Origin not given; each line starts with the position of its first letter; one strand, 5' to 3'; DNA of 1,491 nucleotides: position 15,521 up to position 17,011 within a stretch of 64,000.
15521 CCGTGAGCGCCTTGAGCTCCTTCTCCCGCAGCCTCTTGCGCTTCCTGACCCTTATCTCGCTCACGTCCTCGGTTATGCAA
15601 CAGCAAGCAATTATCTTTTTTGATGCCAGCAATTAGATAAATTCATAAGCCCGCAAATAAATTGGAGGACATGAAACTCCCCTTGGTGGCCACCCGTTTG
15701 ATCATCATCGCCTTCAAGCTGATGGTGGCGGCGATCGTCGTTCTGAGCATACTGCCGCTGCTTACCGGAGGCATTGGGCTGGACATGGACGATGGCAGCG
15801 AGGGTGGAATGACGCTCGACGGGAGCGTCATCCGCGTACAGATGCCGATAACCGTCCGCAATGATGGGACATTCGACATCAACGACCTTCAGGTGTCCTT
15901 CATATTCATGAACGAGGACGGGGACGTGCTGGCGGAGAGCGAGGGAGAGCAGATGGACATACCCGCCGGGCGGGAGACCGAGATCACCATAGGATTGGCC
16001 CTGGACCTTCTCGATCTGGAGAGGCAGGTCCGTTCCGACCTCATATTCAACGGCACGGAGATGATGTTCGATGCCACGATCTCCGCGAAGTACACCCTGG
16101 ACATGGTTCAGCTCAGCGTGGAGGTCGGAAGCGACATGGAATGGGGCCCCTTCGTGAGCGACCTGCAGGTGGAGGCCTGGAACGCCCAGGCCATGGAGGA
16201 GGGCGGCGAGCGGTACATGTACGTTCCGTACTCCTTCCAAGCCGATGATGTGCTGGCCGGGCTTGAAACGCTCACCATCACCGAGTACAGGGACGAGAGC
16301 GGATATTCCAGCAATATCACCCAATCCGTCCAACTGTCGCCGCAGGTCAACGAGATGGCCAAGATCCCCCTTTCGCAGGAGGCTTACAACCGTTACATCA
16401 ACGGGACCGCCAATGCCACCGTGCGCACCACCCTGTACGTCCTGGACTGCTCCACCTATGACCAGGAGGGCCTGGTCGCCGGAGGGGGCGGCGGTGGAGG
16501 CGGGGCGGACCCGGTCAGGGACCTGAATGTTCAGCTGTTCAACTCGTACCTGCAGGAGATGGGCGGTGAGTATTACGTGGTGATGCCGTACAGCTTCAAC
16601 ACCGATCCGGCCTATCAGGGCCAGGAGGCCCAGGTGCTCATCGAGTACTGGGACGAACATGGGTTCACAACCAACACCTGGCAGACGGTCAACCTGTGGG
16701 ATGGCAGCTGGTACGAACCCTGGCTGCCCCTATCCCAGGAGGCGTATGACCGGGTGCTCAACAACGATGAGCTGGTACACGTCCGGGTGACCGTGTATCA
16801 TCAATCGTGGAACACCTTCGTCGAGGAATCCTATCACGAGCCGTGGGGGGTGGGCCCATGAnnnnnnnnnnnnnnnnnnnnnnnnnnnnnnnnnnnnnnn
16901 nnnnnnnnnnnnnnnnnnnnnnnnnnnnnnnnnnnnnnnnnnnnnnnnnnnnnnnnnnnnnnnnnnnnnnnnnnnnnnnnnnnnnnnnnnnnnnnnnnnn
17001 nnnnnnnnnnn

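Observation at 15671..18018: Translationally coupled pair of internally duplicated envelope proteins with no recognisable family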

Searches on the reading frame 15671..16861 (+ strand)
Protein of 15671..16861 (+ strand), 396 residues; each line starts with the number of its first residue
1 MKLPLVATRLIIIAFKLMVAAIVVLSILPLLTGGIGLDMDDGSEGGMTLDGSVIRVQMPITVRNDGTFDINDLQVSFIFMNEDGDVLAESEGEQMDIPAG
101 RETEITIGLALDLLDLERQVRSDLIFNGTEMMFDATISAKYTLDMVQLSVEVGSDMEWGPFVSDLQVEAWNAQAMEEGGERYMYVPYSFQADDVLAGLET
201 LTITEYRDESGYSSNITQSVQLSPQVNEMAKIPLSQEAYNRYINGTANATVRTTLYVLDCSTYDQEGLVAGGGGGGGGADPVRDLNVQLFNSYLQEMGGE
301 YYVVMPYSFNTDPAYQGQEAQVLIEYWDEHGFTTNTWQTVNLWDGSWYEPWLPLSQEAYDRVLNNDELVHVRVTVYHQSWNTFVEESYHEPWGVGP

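Call 7: search_protein_families(library=pfam, proteins=[window:15671-16861:+], max_evalue=1)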
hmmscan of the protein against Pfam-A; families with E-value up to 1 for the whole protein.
window:15671-16861:+ (396 aa): 3 families
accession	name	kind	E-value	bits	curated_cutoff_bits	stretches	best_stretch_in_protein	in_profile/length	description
PF03168.19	LEA_2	-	0.00043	21.1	25.4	1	64-145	8-84/98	Late embryogenesis abundant protein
PF11766.14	Candida_ALS_N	-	0.057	13.1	25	1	213-263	129-179/247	Agglutinin-like protein, N-terminal domain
PF09107.17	SelB-wing_3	-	0.27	11.2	23.2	0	321-335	26-40/47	Elongation factor SelB, winged helix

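Call 8: search_protein_families(library=ncbifam, proteins=[window:15671-16861:+], max_evalue=1)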
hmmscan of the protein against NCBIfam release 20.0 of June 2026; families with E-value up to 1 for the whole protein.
window:15671-16861:+ (396 aa): 2 families
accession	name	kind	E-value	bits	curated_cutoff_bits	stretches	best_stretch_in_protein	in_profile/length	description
NF033506.0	PACE-CTERM-PROT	exception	0.021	13.5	110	1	56-112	250-313/627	putative S-layer protein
NF038353.1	FxLYD_dom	domain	0.037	13.9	23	1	61-107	9-55/71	FxLYD domain-containing protein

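Call 11: find_homologous_proteins(query=window:15671-16858:+)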
Query window:15671-16858:+ (396 aa): 44 proteins with E <= 0.001 among 3866 candidates.
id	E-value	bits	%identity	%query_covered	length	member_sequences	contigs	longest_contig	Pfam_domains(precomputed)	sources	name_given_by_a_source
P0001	7.0e-265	896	100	100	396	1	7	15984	-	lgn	-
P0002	7.2e-265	896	100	100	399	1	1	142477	-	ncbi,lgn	-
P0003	2.5e-264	894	100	100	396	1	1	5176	-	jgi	jgi:hypothetical protein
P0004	8.2e-264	892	99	100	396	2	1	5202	-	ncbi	-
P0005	4.8e-263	890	99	100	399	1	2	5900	-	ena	-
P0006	9.6e-263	889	99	100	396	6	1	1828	-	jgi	-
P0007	3.4e-261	884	98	100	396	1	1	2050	-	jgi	-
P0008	1.6e-254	862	98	98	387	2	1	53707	-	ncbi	-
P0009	1.9e-178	611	70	100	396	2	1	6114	-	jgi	-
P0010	1.7e-176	605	70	99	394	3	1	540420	-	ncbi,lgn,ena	-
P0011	1.3e-175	602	70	100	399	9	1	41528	-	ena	-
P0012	3.3e-175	601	69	100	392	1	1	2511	-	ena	-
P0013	1.1e-172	592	69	100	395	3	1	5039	PF03168.20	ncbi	-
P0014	8.8e-172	589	68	100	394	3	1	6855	PF03168.20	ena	-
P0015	3.7e-171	587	68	99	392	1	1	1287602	-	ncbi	ncbi:MAG: hypothetical protein AB9860_04045 [Methanomassiliicoccales archaeon]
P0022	1.0e-166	573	67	100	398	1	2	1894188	PF03168.20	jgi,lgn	jgi:hypothetical protein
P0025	3.8e-165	568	67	99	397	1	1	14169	PF03168.20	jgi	-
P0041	1.8e-65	239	43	66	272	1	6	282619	-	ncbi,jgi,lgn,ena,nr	ncbi:MAG TPA: hypothetical protein VMW85_00915 [Methanomassiliicoccales archaeon]|nr:hypothetical pr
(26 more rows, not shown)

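Call 19: find_encoding_contigs(protein=P0041, flank=6000, max_places=3)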
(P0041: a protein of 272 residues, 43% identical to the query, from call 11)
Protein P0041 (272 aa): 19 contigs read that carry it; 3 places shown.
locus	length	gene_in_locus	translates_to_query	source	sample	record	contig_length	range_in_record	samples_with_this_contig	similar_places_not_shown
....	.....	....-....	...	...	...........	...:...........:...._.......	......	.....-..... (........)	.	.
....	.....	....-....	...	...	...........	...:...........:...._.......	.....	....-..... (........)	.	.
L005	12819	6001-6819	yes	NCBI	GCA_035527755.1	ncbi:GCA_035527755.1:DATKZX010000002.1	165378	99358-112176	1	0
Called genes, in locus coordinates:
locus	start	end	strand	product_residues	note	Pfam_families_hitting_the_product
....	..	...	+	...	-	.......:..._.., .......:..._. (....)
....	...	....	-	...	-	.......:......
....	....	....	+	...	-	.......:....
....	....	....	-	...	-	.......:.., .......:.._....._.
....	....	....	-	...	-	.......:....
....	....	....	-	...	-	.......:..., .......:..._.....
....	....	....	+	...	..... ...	-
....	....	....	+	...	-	-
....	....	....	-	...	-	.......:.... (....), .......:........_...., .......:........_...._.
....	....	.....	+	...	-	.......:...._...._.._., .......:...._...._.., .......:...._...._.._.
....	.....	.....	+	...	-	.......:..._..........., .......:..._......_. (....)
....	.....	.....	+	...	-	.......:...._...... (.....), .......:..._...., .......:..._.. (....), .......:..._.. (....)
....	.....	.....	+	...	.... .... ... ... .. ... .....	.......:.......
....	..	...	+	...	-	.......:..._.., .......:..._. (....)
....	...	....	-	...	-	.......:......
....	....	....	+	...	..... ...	-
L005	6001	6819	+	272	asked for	-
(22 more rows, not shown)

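Call 21: predict_structure(alignment_id=A1)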
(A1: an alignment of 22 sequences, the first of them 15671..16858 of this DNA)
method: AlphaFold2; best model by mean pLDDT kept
length: 396 residues; sequences in the alignment: 22
mean_pLDDT: 76.8   pTM: 0.50
mean pLDDT of the five models: 76.8, 76.7, 75.8, 74.7, 72.5
residues with pLDDT >= 90: 94; 70-90: 186; 50-70: 87; < 50: 29
segments of 3 or more residues with pLDDT < 50: 26-31, 41-44, 144-149, 271-278, 393-396
pLDDT, mean of each block of 10 residues (from residue 1): 63 66 52 55 57 74 71 71 70 74 71 82 82 64 50 63 84 80 89 85 92 93 90 91 78 90 81 42 86 88 92 81 90 91 90 90 79 81 81 47
secondary structure, 60 per line:
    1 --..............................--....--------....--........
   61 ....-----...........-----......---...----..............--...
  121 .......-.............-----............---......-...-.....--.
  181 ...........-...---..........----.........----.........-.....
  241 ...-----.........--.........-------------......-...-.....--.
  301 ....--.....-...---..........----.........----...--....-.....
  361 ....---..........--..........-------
elements in order: H3-32 E35-38 E47-50 E53-64 E70-80 E86-91 E95-97 E102-112 H118-127 E129-141 E147-158 E162-167 E173-177 E180-191 E199-208 E213-221 E226-234 H236-243 E249-257 E260-268 E282-287 E293-297 E300-304 E307-311 E319-328 E333-341 E346-348 E351-354 H356-364 E368-377 E380-389

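Call 29: fold_search(model_id=the predicted structure, library=pdb)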
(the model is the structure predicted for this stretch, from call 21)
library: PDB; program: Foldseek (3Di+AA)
matches with E <= 10: 1620; with E <= 0.001: 173
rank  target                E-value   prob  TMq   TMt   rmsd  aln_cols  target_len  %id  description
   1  7u05_B                2.8e-07  1.00  0.18  0.12  18.4       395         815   10  Structure of the yeast TRAPPII-Rab11/Ypt32 complex in the closed/closed state (composite structure) (released 2022-04-27)
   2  7u06_B                3.4e-07  1.00  0.20  0.12  18.5       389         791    9  Structure of the yeast TRAPPII-Rab11/Ypt32 complex in the closed/open state (composite structure) (released 2022-04-27)
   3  9u61_E                6.8e-07  1.00  0.20  0.08  16.2       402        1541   10  CP/MBL pathways C3 convertase C4b2a and C3 complex (released 2026-01-14)
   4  7ad6_B                9.5e-07  1.00  0.19  0.13  16.8       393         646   11  Crystal structure of human complement C5 in complex with the K92 bovine knob domain peptide. (released 2021-03-10)
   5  3l5i                  1.1e-06  1.00  0.17  0.22  22.0       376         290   12  Crystal structure of FnIII domains of human GP130 (Domains 4-6) (released 2010-05-12)
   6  2q7n_A                1.3e-06  1.00  0.19  0.17  25.9       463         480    7  Crystal structure of Leukemia inhibitory factor in complex with LIF receptor (domains 1-5) (released 2007-07-31)
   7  3l5j_B                1.4e-06  1.00  0.17  0.22  22.1       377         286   12  Crystal structure of FnIII domains of human GP130 (Domains 4-6) (released 2010-05-12)
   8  7b2m_A                1.5e-06  1.00  0.20  0.14  15.9       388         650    9  Cryo-EM structure of complement C4b in complex with nanobody E3 (released 2022-03-02)
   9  8d74_B                1.6e-06  1.00  0.19  0.19  26.5       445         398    8  Cryo-EM structure of human CNTF signaling complex: model containing the interaction core region (released 2023-03-29)
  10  4mmx_A                1.8e-06  1.00  0.20  0.10  24.5       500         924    8  Integrin AlphaVBeta3 ectodomain bound to the tenth domain of Fibronectin (released 2014-03-26)
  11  7u06_A                1.9e-06  1.00  0.21  0.09  23.3       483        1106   10  Structure of the yeast TRAPPII-Rab11/Ypt32 complex in the closed/open state (composite structure) (released 2022-04-27)
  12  6rqj_B                3.7e-06  1.00  0.19  0.13  17.0       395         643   11  Structure of human complement C5 complexed with tick inhibitors OmCI, RaCI1 and CirpT1 (released 2020-01-08)
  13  6xi3                  4.1e-06  1.00  0.21  0.22  21.6       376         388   12  Crystal structure of tetra-tandem repeat in extending region of large adhesion protein (released 2020-10-14)
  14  3e0g_A                4.3e-06  1.00  0.18  0.16  27.6       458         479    8  Structure of the Leukemia Inhibitory Factor Receptor (LIF-R) domains D1-D5 (released 2008-09-23)
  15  8v29_C                5.5e-06  1.00  0.19  0.11  26.8       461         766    9  Cryo-EM structure of human type I OSM receptor complex: model for full extracellular assembly (released 2024-11-20)
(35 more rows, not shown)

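Call 32: search_solved_structures(query=A1, max_evalue=10)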
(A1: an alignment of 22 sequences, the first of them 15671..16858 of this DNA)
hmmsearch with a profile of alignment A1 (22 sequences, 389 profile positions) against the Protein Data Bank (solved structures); distinct sequences matched with E-value up to 10: 1.
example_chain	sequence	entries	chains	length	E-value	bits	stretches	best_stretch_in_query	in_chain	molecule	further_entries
3ha2_A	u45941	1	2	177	0.19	14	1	147-213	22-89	NADPH-quinone reductase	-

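Call 34: search_protein_families(library=pfam, alignment_id=A1, max_evalue=1)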
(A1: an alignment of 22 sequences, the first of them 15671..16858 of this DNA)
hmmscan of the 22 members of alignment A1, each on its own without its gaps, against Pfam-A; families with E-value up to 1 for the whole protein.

A. member 1, window:15671-16858:+ (396 aa): 3 families
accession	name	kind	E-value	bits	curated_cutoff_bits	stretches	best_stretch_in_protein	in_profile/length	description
PF03168.19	LEA_2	-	0.00043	21.1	25.4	1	64-145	8-84/98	Late embryogenesis abundant protein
PF11766.14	Candida_ALS_N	-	0.057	13.1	25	1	213-263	129-179/247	Agglutinin-like protein, N-terminal domain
PF09107.17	SelB-wing_3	-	0.27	11.2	23.2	0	321-335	26-40/47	Elongation factor SelB, winged helix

B. families by the number of members that match (of 22 scanned): 18 families
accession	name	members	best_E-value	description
PF03168.19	LEA_2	20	1.6e-05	Late embryogenesis abundant protein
PF09608.15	Alph_Pro_TM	2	0.0093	Putative transmembrane protein (Alph_Pro_TM)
PF20731.2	RE_NgoFVII_C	1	0.013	NgoFVII C-terminal B3-like DNA-binding domain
PF23619.1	Ig_VWA7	1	0.031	VWA7 Ig-like domain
PF08870.17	DndE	1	0.048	DNA sulphur modification protein DndE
PF02577.19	BFN_dom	1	0.052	Bifunctional nuclease domain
PF16395.11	DUF5004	1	0.056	Domain of unknown function (DUF5004)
PF11766.14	Candida_ALS_N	1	0.057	Agglutinin-like protein, N-terminal domain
PF06280.18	fn3_5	1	0.11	Fn3-like domain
PF10651.15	BppU_N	1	0.12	BppU N-terminal domain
PF22506.2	Cj1289-like_C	1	0.15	Cj1289-like, C-terminal domain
PF23034.1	DUF7035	1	0.17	Domain of unknown function (DUF7035)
PF18579.7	Raf1_HTH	1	0.17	Rubisco accumulation factor 1 helix turn helix domain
PF19157.5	DUF5839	1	0.17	Family of unknown function (DUF5839)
PF18705.7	DUF5643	1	0.23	Family of unknown function (DUF5643)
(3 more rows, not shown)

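Call 61: search_protein_families(library=padloc, proteins=[window:15671-16858:+], max_evalue=0.1)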
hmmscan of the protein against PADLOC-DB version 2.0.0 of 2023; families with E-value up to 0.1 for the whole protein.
window:15671-16858:+ (396 aa): 0 families

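Call 95: search_protein_families(library=ncbifam, proteins=[P0041], max_evalue=0.1)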
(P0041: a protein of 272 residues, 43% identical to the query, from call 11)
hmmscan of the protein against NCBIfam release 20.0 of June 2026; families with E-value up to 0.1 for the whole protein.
P0041 (272 aa): 1 family
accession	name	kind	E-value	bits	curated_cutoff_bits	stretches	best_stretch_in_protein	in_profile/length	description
NF038353.1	FxLYD_dom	domain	0.0001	22.1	23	1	61-116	9-64/71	FxLYD domain-containing protein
